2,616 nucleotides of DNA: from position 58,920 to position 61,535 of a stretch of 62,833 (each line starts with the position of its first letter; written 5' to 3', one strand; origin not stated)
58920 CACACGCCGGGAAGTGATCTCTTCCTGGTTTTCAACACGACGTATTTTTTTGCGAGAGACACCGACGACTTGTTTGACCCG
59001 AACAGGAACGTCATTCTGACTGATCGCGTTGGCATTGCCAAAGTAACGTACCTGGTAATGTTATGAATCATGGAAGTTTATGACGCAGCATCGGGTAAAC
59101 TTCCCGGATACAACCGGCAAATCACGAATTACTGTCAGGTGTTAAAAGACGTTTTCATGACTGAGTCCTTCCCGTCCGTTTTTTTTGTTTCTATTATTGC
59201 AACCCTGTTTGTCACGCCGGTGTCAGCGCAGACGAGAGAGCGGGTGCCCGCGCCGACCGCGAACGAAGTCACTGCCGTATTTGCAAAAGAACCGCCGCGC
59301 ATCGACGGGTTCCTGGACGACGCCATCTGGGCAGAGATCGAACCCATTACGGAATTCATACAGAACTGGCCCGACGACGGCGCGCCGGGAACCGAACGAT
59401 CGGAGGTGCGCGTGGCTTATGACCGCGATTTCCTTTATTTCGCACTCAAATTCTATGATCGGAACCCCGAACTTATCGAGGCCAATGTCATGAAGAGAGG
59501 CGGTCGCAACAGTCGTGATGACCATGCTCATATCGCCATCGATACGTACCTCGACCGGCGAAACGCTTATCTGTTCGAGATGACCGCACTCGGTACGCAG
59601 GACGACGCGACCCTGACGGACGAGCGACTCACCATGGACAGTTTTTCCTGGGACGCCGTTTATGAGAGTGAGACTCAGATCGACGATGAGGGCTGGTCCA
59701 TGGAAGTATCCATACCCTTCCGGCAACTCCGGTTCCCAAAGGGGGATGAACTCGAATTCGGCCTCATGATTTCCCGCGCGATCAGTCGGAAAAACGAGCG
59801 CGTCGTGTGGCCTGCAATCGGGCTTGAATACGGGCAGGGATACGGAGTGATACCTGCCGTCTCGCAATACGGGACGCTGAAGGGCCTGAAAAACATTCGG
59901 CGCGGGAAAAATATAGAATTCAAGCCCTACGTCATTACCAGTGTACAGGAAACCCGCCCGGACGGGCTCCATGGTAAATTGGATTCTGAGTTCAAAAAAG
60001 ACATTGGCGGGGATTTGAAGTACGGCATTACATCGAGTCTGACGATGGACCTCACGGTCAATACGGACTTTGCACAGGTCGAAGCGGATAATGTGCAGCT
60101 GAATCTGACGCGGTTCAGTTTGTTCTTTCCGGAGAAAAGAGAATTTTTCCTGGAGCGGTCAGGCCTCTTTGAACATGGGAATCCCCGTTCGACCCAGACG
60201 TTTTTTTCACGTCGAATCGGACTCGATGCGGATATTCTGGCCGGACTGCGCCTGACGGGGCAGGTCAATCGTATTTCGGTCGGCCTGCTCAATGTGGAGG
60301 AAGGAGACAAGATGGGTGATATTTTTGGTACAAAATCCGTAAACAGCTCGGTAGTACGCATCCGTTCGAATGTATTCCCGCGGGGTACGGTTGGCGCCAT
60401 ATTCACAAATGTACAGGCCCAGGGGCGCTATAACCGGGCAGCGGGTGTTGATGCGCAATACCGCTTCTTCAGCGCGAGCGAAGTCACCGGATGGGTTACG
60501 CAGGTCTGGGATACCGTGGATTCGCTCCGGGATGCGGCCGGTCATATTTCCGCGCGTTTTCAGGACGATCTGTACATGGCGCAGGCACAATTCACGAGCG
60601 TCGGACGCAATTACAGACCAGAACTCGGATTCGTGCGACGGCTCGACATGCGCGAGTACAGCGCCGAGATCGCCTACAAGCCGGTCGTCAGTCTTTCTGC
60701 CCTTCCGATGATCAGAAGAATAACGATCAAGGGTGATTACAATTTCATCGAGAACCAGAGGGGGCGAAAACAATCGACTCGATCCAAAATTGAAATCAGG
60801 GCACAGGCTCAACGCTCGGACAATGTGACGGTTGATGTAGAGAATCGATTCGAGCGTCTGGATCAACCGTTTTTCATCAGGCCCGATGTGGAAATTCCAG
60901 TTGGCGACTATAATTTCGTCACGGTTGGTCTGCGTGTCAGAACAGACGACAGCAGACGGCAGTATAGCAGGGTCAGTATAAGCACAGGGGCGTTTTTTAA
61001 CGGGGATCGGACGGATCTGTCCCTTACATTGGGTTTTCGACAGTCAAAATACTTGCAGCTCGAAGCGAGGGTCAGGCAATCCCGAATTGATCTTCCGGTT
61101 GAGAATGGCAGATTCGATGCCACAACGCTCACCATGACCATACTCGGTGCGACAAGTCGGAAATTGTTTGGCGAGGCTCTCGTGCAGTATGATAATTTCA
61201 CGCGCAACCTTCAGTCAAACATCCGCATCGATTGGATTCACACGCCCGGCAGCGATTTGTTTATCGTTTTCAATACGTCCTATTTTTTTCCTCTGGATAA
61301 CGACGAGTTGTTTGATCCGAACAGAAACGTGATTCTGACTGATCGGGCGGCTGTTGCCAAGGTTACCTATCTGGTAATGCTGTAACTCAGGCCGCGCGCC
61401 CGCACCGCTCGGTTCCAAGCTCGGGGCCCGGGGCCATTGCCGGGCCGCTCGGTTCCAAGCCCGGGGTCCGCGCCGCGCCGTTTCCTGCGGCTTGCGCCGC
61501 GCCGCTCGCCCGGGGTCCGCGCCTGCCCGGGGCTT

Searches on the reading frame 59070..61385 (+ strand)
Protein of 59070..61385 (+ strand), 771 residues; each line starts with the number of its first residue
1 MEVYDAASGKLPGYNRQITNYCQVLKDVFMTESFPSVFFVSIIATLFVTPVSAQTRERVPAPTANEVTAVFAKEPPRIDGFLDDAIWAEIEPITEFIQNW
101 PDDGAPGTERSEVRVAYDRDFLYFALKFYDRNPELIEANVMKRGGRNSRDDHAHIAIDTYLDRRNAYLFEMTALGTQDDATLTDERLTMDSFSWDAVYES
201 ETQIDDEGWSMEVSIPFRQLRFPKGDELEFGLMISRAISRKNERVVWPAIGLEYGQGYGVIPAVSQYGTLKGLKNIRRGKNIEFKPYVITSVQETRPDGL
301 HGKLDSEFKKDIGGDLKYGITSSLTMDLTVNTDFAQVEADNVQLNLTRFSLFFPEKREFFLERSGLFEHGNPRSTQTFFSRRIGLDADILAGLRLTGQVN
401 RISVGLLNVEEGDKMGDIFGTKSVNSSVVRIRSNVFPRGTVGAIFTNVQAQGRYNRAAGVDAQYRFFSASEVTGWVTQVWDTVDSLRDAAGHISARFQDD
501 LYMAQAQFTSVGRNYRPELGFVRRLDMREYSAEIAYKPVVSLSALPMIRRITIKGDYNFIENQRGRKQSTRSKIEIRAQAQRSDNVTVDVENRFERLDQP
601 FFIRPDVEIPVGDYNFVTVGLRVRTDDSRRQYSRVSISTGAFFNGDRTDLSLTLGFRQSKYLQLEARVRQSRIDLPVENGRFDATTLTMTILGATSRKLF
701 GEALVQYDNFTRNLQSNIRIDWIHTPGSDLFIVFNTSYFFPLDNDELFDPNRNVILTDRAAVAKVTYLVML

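Call 22: search_protein_families(library=pfam, proteins=[window:59070-61385:+], max_evalue=0.001)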
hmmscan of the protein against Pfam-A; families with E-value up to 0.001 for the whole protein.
window:59070-61385:+ (771 aa): 2 families
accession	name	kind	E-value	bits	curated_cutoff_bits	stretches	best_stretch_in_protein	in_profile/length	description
PF19313.5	DUF5916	-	8.6e-24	84.6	22.6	1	283-385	6-96/572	Domain of unknown function (DUF5916)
PF06452.16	CBM9_1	-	6.9e-06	26.5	23.4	1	78-233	1-145/185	Carbohydrate family 9 binding domain-like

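Call 59: find_encoding_contigs(protein=window:59070-61385:+, flank=10000, max_places=4)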
Protein window:59070-61385:+ (771 aa): no gene with exactly this product is on record in the collection.
